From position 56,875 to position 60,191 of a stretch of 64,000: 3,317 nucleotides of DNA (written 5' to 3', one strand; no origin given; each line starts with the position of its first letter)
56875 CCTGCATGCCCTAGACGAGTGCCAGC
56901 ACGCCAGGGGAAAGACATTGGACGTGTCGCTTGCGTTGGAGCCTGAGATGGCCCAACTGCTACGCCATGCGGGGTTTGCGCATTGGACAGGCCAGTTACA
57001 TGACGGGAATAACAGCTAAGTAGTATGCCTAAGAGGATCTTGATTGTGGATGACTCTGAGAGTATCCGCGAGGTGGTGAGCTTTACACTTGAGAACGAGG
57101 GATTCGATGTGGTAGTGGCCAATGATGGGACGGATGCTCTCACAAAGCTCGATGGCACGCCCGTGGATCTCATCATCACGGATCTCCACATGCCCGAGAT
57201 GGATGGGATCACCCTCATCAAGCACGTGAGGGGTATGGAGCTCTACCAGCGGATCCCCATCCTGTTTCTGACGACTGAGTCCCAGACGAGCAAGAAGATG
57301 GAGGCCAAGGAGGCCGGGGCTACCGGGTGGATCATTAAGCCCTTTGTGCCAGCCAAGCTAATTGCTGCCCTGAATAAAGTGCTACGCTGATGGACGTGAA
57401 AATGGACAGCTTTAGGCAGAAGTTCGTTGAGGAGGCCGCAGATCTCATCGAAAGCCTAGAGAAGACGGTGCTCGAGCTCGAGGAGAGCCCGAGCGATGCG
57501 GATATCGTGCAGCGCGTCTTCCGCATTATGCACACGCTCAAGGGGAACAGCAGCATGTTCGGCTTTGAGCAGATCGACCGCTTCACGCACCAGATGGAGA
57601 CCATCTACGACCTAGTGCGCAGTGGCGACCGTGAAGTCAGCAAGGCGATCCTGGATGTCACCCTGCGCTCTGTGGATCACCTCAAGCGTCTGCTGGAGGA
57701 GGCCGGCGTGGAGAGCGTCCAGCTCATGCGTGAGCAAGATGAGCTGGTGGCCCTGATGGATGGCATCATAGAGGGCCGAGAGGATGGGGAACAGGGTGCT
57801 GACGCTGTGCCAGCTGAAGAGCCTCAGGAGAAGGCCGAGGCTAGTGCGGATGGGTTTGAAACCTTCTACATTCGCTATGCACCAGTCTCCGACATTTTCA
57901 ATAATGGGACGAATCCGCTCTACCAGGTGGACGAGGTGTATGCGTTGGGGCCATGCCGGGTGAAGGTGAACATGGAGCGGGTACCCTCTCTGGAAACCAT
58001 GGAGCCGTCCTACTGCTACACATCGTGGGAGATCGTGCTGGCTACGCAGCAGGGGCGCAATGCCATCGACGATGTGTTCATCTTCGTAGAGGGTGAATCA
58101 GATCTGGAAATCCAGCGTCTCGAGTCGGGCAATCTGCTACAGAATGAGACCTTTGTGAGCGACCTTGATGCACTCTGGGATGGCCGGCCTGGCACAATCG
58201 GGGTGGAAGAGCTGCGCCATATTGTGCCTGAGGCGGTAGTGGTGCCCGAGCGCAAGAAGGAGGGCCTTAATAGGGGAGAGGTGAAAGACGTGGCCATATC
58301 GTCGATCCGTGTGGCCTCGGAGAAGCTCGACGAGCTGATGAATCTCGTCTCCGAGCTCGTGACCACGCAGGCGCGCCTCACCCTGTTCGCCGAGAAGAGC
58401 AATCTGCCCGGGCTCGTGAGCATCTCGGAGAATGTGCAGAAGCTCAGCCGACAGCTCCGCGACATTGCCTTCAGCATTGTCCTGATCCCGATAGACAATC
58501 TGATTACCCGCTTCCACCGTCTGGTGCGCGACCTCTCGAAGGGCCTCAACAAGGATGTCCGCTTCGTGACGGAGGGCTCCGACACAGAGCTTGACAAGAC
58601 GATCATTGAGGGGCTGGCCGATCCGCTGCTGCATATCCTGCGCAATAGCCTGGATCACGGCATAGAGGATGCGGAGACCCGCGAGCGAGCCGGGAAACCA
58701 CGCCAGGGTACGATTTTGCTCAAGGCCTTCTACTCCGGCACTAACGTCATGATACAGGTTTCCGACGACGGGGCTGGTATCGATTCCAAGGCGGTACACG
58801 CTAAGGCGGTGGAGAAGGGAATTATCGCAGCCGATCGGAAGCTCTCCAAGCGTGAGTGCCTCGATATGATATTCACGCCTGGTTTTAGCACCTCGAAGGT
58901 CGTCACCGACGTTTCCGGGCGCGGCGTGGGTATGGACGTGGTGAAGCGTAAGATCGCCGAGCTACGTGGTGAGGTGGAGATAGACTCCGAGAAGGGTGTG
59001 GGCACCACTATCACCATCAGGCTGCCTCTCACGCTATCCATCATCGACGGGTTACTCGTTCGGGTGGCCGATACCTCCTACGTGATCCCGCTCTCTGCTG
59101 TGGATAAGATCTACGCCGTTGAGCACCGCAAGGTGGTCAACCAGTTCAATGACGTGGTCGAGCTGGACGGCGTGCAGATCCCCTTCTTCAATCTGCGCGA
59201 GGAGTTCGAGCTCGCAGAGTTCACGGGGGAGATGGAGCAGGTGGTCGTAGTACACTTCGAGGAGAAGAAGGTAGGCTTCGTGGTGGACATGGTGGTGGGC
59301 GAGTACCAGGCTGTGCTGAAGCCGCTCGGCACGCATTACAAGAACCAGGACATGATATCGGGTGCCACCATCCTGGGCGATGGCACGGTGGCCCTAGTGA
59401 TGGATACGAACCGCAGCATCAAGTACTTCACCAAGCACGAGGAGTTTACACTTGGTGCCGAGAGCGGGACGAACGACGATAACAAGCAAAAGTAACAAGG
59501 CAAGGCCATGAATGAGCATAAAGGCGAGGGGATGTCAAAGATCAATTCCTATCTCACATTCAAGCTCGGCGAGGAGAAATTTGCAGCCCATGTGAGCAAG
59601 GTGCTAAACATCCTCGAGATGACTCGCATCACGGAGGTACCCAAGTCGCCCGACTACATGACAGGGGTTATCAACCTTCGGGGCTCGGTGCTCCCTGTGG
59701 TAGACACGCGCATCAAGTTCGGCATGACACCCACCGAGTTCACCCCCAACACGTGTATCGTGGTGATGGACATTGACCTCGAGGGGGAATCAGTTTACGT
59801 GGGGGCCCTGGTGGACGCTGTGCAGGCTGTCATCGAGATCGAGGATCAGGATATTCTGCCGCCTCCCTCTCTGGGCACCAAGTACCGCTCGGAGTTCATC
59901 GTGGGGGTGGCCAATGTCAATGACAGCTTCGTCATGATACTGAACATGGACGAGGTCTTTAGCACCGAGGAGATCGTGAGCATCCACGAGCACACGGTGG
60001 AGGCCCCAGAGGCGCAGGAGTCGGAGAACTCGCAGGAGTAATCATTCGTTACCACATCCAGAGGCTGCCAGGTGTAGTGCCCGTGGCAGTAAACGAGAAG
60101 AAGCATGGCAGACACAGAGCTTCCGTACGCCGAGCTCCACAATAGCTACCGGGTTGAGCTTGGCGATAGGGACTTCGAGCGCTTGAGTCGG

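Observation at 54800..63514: Complete Che-like pathway with no recognisable MCP, plus a STAS protein and an extra kinase, in a T9SS-type Bacteroidota genome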

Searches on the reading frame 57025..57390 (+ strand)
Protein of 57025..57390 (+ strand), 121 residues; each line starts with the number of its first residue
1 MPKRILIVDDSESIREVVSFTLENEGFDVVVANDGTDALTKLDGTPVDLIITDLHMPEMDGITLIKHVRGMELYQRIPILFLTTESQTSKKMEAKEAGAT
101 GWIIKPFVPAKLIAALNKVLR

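Call 3: search_protein_families(library=pfam, proteins=[window:57025-57390:+], max_evalue=0.1)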
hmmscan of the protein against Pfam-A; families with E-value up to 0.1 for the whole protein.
window:57025-57390:+ (121 aa): 2 families
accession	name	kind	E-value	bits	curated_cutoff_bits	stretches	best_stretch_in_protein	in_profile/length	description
PF00072.30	Response_reg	-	6.1e-29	100.9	30.2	1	5-116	1-110/111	Response regulator receiver domain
PF23198.2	PDE8A_N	-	0.025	14.9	29.6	1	4-91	12-100/147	PDE8A-like, N-terminal domain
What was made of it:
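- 57025..57390 (+): CheY, a single receiver domain. Response_reg, 6e-29 (call 3).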

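Call 4: search_protein_families(library=ncbifam, proteins=[window:57025-57390:+], max_evalue=0.1)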
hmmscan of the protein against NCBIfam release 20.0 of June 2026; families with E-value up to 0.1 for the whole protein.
window:57025-57390:+ (121 aa): 108 families (the best 25 are shown)
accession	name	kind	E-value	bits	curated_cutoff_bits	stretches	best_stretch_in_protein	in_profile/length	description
TIGR02154.1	PhoB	equivalog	2.4e-28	99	296.2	1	1-121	1-121/226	phosphate regulon transcriptional regulator PhoB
NF007901.0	PRK10610.1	equivalog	9.1e-25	87.3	189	1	4-120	7-124/129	chemotaxis response regulator CheY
NF040689.1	MtrAB_MtrA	equivalog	1.6e-23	83.3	300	1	5-121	1-114/219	MtrAB system response regulator MtrA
NF033120.0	vanR_FM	exception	3.5e-23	82.5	460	1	5-121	6-119/231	vancomycin resistance response regulator transcription factor, VanR-F/VanR-M family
NF007546.0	PRK10161.1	equivalog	3.7e-23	82.3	471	1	1-121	1-121/229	phosphate response regulator transcription factor PhoB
NF041733.1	resp_reg_CseB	equivalog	7.5e-23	81.1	350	1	4-121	2-116/228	two-component system response regulator CseB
NF045944.1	ResRegRpaBCyano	equivalog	1.2e-22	80.4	330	1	6-121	1-113/229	response regulator transcription factor RpaB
NF053854.1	RespRegPhoBBctds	equivalog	2.5e-22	79.3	270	1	5-121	1-116/225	two-component system response regulator PhoB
NF040534.1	resp_reg_YycF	equivalog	3.7e-22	78.7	340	1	3-121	1-116/231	response regulator YycF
NF008296.0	PRK11083.1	equivalog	1e-21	77.4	273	1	3-121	4-119/228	two-component system response regulator CreB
NF033117.2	vanR_ACDEGLN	exception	1.5e-21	77.1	350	1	5-121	1-114/226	VanR-ABDEGLN family response regulator transcription factor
NF008469.0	PRK11361.1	equivalog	2.9e-21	75.7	714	1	3-111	5-111/461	acetoacetate metabolism transcriptional regulator AtoC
NF006900.1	PRK09390.1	equivalog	6.5e-21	74.8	255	1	4-120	6-120/203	response regulator FixJ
NF007135.0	PRK09581.1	equivalog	1.5e-20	73.5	474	1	1-119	1-119/457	PleD family two-component system response regulator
NF007005.1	PRK09468.1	equivalog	3.5e-20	72.4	331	1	3-121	4-120/237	osmolarity response regulator transcription factor OmpR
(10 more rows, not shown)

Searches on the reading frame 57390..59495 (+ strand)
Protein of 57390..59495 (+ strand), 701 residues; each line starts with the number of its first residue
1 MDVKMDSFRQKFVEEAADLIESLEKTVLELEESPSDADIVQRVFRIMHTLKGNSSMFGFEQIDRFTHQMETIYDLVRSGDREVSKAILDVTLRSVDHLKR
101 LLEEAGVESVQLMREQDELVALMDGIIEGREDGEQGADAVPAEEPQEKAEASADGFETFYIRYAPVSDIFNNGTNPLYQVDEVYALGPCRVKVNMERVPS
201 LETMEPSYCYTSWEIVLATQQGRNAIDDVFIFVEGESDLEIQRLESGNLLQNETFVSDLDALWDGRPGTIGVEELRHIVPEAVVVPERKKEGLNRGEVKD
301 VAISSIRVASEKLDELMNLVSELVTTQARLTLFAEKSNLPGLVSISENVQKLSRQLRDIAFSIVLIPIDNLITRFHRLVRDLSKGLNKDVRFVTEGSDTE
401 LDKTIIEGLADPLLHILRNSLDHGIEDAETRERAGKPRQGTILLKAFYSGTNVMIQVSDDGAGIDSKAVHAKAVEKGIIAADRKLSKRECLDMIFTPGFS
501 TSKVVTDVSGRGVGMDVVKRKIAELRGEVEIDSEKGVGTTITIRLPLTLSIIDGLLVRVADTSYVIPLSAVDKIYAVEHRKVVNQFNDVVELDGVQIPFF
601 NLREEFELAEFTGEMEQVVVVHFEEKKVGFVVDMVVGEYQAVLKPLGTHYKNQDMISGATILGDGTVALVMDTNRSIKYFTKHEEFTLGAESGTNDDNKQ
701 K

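Call 3: search_protein_families(library=pfam, proteins=[window:57390-59495:+], max_evalue=0.1)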
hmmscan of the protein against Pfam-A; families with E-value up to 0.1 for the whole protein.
window:57390-59495:+ (701 aa): 5 families
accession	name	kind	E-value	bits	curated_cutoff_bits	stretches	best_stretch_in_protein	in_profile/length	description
PF01584.24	CheW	-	1.5e-20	73.6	23.5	1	554-675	2-132/138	CheW-like domain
PF02518.31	HATPase_c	-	1.1e-18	68.1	26.4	1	410-548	3-110/111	Histidine kinase-, DNA gyrase B-, and HSP90-like ATPase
PF01627.28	Hpt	-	1.4e-15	57.7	24.6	1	8-104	2-80/84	Hpt domain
PF02895.20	H-kinase_dim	-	3.4e-11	43.8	23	1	304-360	2-65/68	Signal transducing histidine kinase, homodimeric domain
PF14501.12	HATPase_c_5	-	0.019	15.3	22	1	413-536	6-93/102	GHKL domain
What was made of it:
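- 57390..59495 (+): CheA histidine kinase. It has Hpt, H-kinase_dim, HATPase_c and CheW domains (call 3).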

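Call 4: search_protein_families(library=ncbifam, proteins=[window:57390-59495:+], max_evalue=0.1)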
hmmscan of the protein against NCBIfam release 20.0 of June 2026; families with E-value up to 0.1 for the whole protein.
window:57390-59495:+ (701 aa): 42 families (the best 25 are shown)
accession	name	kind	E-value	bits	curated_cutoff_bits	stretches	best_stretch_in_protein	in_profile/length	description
NF041336.1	CheA_Halo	equivalog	7.7e-126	421.3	950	1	5-673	1-663/666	chemotaxis protein CheA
NF007835.0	PRK10547.1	equivalog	1.3e-115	387.5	793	2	209-674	192-654/670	chemotaxis protein CheA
NF008298.1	PRK11086.1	subfamily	2.6e-10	39.4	520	1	411-547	422-525/529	DcuS/MalK family sensor histidine kinase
NF008468.0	PRK11360.1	equivalog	3.1e-09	35.8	646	1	488-548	554-609/616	two-component system sensor histidine kinase AtoS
NF007688.0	PRK10364.1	equivalog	4e-09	35.7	479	1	437-548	368-452/460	two-component system sensor histidine kinase ZraS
NF046044.1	PnpS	equivalog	2.6e-08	33.3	400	1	508-546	352-390/390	two-component system histidine kinase PnpS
NF010411.0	PRK13837.1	equivalog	9.7e-07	27.2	647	1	489-548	622-676/828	two-component system VirA-like sensor kinase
NF053867.1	SprKinKinDBac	equivalog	1.5e-06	27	775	1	488-548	443-498/500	sporulation kinase KinD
NF047874.1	MASE3_PAS_HK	subfamily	3.1e-06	26.3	560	1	507-549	585-627/655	MASE3 domain-containing sensor histidine kinase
NF011874.0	PRK15347.1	equivalog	3.1e-06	25.5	852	1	493-548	563-615/921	two component system sensor kinase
NF008099.0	PRK10841.1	equivalog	4.8e-06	24.6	920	1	493-548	635-691/949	two-component system sensor histidine kinase RcsC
NF041210.1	his_kin_PieS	equivalog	2.7e-05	23.4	850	1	502-547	425-470/474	two component system sensor histidine kinase PieS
NF038348.1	T2SS_HK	subfamily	3e-05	22.6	450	1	488-547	517-573/574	histidine kinase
NF041947.1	LuxQ_Vibrio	equivalog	3.3e-05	22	1200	1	489-549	637-698/843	quorum-sensing autoinducer 2 sensor kinase/phosphatase LuxQ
NF045595.1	HK_scytonemin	equivalog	5.2e-05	21.8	865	1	493-547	582-635/637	scytonemin biosynthesis sensor histidine kinase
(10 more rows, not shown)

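Call 66: search_dna_similar(query=window:57390-59495:+, collection=plasmids, mode=protein, max_rows=15)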
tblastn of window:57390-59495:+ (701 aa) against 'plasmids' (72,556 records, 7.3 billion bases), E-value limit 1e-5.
Records with a match: 598; places in all: 644; records where one place covers at least 80% of the query: 73.
Best place of each record, by identity: <60% 598.
By first word of the organism name: Ralstonia 136; Pseudomonas 135; Sinorhizobium 76; Phaeobacter 59; Azospirillum 23; Leisingera 17; Deinococcus 12; Burkholderia 9; Shinella 7; Methylobacterium 7; and 61 more.
By predicted mobility (MOB-suite, as given by PLSDB): non-mobilizable 365; mobilizable 130; conjugative 103.
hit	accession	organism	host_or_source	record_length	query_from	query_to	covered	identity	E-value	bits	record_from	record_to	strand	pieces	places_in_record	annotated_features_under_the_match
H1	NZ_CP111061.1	Chondrinema litorale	Seaweed,red alga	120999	5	683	97%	49.4%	0e+0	664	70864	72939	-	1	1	chemotaxis protein CheA | response regulator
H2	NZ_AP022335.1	Methylosinus sp. C49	-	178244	5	685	97%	40.4%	3e-144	473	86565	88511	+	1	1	chemotaxis protein CheA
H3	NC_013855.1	Azospirillum sp. B510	-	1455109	10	672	95%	40.4%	9e-141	463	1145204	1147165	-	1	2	record has no annotation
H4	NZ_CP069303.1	Shinella sp. PSBB067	monoisolate,Minnesota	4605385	12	690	97%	38.7%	2e-136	451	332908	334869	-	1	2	none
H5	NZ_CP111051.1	Chondrinema litorale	Seaweed,red alga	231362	5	678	96%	38.7%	3e-147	482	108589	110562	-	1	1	chemotaxis protein CheA | response regulator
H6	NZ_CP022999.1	Rhizobium sp. 11515TR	Cell culture,agricultural soil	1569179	12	690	97%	38.1%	2e-135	447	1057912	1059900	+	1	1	none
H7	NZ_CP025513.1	Neorhizobium sp. SOG26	Oryza glumipatula,Whole ...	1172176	10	672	95%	38.8%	1e-130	433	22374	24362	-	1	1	none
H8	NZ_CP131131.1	Shinella zoogloeoides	isolate,Activated charcoal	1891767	12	690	97%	37.9%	6e-135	446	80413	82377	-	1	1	none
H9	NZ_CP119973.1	Agrobacterium leguminum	pure culture,soil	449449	10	672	95%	38.5%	2e-119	401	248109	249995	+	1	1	chemotaxis protein CheA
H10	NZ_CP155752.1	Sphingomonas parapaucimobilis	Chinese cabbage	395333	12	690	97%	37.3%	7e-129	428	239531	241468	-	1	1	chemotaxis protein CheA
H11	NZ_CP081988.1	Shinella oryzae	cell culture,rhizosphere soil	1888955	12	684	96%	37.6%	2e-133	442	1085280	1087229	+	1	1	none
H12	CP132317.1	Shinella sumterensis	Homo sapiens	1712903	12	684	96%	37.6%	3e-133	441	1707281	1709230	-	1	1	chemotaxis protein CheA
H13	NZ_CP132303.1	Shinella sumterensis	Homo sapiens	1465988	12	684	96%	37.6%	3e-133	441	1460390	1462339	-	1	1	none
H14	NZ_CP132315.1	Shinella oryzae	Homo sapiens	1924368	12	684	96%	37.6%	4e-133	441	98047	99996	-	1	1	none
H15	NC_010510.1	Methylobacterium radiotolerans JCM 2831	-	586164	12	677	87%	41.2%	5e-94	454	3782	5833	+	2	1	chemotaxis protein CheA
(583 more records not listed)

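Call 67: get_annotated_region(hit=H1, flank=9000)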
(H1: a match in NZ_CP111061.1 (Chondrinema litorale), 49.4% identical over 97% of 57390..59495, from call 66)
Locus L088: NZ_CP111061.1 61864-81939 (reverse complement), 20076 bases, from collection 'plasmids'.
description: Chondrinema litorale strain WSW3-B12 plasmid unnamed19, complete sequence
organism: Chondrinema litorale (NCBI taxid 2994555)
taxonomy: Bacteria; Bacteroidota; Cytophagia; Cytophagales; Flammeovirgaceae; Chondrinema; Chondrinema litorale
host: -; source: Seaweed,red alga; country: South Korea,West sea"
typing (MOB-suite, as given by PLSDB): non-mobilizable
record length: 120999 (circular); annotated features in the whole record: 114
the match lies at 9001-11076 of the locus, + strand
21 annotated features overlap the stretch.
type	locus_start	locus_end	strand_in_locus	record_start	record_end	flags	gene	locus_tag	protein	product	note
CDS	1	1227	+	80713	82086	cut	-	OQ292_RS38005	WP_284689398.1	DUF4270 family protein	-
CDS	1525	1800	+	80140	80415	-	-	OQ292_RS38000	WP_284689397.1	hypothetical protein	-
CDS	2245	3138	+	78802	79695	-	-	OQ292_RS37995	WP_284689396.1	S8 family serine peptidase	GO:0006508 - proteolysis [Evidence IEA]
CDS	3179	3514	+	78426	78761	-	-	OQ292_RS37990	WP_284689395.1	hypothetical protein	-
CDS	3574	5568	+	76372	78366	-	-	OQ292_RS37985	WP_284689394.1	tetratricopeptide repeat-containing sensor histidine kinase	-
CDS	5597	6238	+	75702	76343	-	-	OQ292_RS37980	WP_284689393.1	response regulator transcription factor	GO:0000160 - phosphorelay signal transduction system [Evidence IEA]; GO:0006355 - regulation of DNA-templated ...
CDS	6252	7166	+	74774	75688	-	-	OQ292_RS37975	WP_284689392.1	AraC family transcriptional regulator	-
CDS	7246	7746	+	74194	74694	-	-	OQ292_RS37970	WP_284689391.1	SRPBCC domain-containing protein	-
CDS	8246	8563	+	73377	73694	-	-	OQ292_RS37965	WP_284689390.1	hypothetical protein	-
CDS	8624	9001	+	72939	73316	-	-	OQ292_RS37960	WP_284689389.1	response regulator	GO:0000160 - phosphorelay signal transduction system [Evidence IEA]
CDS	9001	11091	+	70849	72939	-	-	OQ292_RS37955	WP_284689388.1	chemotaxis protein CheA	GO:0006935 - chemotaxis [Evidence IEA]; GO:0007165 - signal transduction [Evidence IEA]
CDS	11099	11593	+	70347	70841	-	-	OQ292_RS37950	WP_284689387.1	chemotaxis protein CheW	GO:0006935 - chemotaxis [Evidence IEA]; GO:0007165 - signal transduction [Evidence IEA]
CDS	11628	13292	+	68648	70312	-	-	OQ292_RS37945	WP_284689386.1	methyl-accepting chemotaxis protein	GO:0007165 - signal transduction [Evidence IEA]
CDS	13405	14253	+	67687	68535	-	-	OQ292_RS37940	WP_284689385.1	protein-glutamate O-methyltransferase CheR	GO:0032259 - methylation [Evidence IEA]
CDS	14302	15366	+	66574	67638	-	-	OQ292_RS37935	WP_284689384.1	chemotaxis response regulator protein-glutamate methylesterase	GO:0006935 - chemotaxis [Evidence IEA]; GO:0018277 - protein deamination [Evidence IEA]; GO:0006482 - protein ...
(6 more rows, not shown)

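Call 99: get_annotated_region(hit=H2, flank=8000)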
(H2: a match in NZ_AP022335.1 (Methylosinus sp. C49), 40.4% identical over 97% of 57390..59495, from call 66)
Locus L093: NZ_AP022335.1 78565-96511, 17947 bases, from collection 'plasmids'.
description: Methylosinus sp. C49 isolate Methylosinus sp. C49 plasmid pMSC49c, complete sequence
organism: Methylosinus sp. C49 (NCBI taxid 2699395)
taxonomy: Bacteria; Pseudomonadota; Alphaproteobacteria; Hyphomicrobiales; Methylocystaceae; Methylosinus; Methylosinus sp. C49
host: -; source: -; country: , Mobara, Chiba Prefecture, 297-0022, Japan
typing (MOB-suite, as given by PLSDB): non-mobilizable
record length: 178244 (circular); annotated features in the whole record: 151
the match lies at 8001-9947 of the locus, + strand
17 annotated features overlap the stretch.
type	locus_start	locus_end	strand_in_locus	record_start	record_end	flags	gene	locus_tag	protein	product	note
CDS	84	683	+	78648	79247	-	-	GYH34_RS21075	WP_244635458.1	substrate-binding domain-containing protein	-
CDS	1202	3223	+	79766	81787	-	-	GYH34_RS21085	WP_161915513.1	EAL domain-containing protein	-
CDS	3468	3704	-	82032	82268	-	-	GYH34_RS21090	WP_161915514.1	transposase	-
CDS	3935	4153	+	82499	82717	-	-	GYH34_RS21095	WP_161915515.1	hypothetical protein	-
CDS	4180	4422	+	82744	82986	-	-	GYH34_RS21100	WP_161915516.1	type II toxin-antitoxin system Phd/YefM family antitoxin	-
CDS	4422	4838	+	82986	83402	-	-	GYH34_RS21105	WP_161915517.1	type II toxin-antitoxin system VapC family toxin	-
CDS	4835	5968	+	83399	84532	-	-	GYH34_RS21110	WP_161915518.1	site-specific integrase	GO:0015074 - DNA integration [Evidence IEA]; GO:0006310 - DNA recombination [Evidence IEA]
CDS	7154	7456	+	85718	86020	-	-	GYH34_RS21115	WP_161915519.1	STAS domain-containing protein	-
CDS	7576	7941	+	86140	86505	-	-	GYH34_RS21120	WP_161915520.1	response regulator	-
CDS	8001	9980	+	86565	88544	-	-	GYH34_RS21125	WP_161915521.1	chemotaxis protein CheA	GO:0006935 - chemotaxis [Evidence IEA]; GO:0007165 - signal transduction [Evidence IEA]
CDS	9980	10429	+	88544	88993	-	-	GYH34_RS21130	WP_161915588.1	chemotaxis protein CheW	GO:0006935 - chemotaxis [Evidence IEA]; GO:0007165 - signal transduction [Evidence IEA]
CDS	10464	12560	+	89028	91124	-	-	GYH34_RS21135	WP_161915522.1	methyl-accepting chemotaxis protein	GO:0007165 - signal transduction [Evidence IEA]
CDS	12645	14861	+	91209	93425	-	-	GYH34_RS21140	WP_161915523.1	methyl-accepting chemotaxis protein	GO:0006935 - chemotaxis [Evidence IEA]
CDS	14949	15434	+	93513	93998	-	-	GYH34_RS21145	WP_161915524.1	chemotaxis protein CheW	-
CDS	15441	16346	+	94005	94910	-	-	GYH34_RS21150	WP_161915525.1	CheR family methyltransferase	-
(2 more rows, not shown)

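Call 100: get_annotated_region(hit=H10, flank=8000)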
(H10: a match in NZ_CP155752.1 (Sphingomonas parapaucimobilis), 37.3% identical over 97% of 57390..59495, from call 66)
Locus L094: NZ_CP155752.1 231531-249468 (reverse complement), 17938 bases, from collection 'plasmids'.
description: Sphingomonas parapaucimobilis strain YK209 plasmid unnamed4, complete sequence
organism: Sphingomonas parapaucimobilis (NCBI taxid 28213)
taxonomy: Bacteria; Pseudomonadota; Alphaproteobacteria; Sphingomonadales; Sphingomonadaceae; Sphingomonas; Sphingomonas parapaucimobilis
host: -; source: Chinese cabbage; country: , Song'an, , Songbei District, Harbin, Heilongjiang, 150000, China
typing (MOB-suite, as given by PLSDB): non-mobilizable
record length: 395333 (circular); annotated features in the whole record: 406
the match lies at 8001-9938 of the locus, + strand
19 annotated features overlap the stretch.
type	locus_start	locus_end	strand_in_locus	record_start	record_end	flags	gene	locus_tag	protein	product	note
CDS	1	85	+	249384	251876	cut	-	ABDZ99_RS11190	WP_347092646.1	DegT/DnrJ/EryC1/StrS family aminotransferase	-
CDS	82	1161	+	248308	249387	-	-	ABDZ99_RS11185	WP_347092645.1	glycosyltransferase family A protein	-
CDS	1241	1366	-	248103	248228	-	-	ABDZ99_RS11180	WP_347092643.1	hypothetical protein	-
CDS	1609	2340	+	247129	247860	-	-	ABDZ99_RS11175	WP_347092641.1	phosphatase PAP2 family protein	-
CDS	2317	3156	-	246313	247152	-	-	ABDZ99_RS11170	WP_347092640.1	CoA ester lyase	-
CDS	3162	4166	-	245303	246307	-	galE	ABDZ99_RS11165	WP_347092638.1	UDP-glucose 4-epimerase GalE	GO:0006012 - galactose metabolic process [Evidence IEA]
CDS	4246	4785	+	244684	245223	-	msrA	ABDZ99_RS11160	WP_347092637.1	peptide-methionine (S)-S-oxide reductase MsrA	GO:0030091 - protein repair [Evidence IEA]; GO:0006979 - response to oxidative stress [Evidence IEA]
CDS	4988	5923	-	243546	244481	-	-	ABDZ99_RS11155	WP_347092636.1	L-threonylcarbamoyladenylate synthase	GO:0006400 - tRNA modification [Evidence IEA]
CDS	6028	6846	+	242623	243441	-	-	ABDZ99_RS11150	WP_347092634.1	arylamine N-acetyltransferase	-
CDS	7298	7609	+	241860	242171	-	-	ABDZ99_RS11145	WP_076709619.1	STAS domain-containing protein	-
CDS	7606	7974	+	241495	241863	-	-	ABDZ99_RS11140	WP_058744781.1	response regulator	-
CDS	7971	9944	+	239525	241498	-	-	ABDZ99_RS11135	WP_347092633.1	chemotaxis protein CheA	GO:0006935 - chemotaxis [Evidence IEA]; GO:0007165 - signal transduction [Evidence IEA]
CDS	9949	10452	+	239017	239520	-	-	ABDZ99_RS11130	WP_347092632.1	chemotaxis protein CheW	GO:0006935 - chemotaxis [Evidence IEA]; GO:0007165 - signal transduction [Evidence IEA]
CDS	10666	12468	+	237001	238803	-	-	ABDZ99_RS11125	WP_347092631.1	methyl-accepting chemotaxis protein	GO:0007165 - signal transduction [Evidence IEA]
CDS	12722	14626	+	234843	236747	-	-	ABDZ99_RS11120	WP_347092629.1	methyl-accepting chemotaxis protein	GO:0007165 - signal transduction [Evidence IEA]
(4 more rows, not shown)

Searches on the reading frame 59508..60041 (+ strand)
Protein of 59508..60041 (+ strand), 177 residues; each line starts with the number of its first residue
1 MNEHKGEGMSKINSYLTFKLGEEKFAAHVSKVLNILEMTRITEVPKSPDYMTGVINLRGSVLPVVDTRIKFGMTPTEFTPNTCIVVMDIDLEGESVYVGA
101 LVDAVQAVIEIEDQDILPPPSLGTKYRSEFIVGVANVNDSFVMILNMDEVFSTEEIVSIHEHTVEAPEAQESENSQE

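Call 3: search_protein_families(library=pfam, proteins=[window:59508-60041:+], max_evalue=0.1)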
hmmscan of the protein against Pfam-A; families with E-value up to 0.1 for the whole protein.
window:59508-60041:+ (177 aa): 1 family
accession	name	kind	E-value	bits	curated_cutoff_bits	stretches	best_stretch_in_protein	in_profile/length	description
PF01584.24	CheW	-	8.6e-35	119.8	23.5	1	15-154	2-137/138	CheW-like domain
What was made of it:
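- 59508..60041 (+): CheW coupling protein. CheW, 8.6e-35 (call 3).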

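Call 4: search_protein_families(library=ncbifam, proteins=[window:59508-60041:+], max_evalue=0.1)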
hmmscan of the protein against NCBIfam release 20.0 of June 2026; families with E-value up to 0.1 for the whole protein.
window:59508-60041:+ (177 aa): 1 family
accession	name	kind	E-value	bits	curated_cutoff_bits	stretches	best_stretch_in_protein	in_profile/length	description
NF007903.0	PRK10612.1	equivalog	3.5e-25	88.7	260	1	11-160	15-160/167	chemotaxis protein CheW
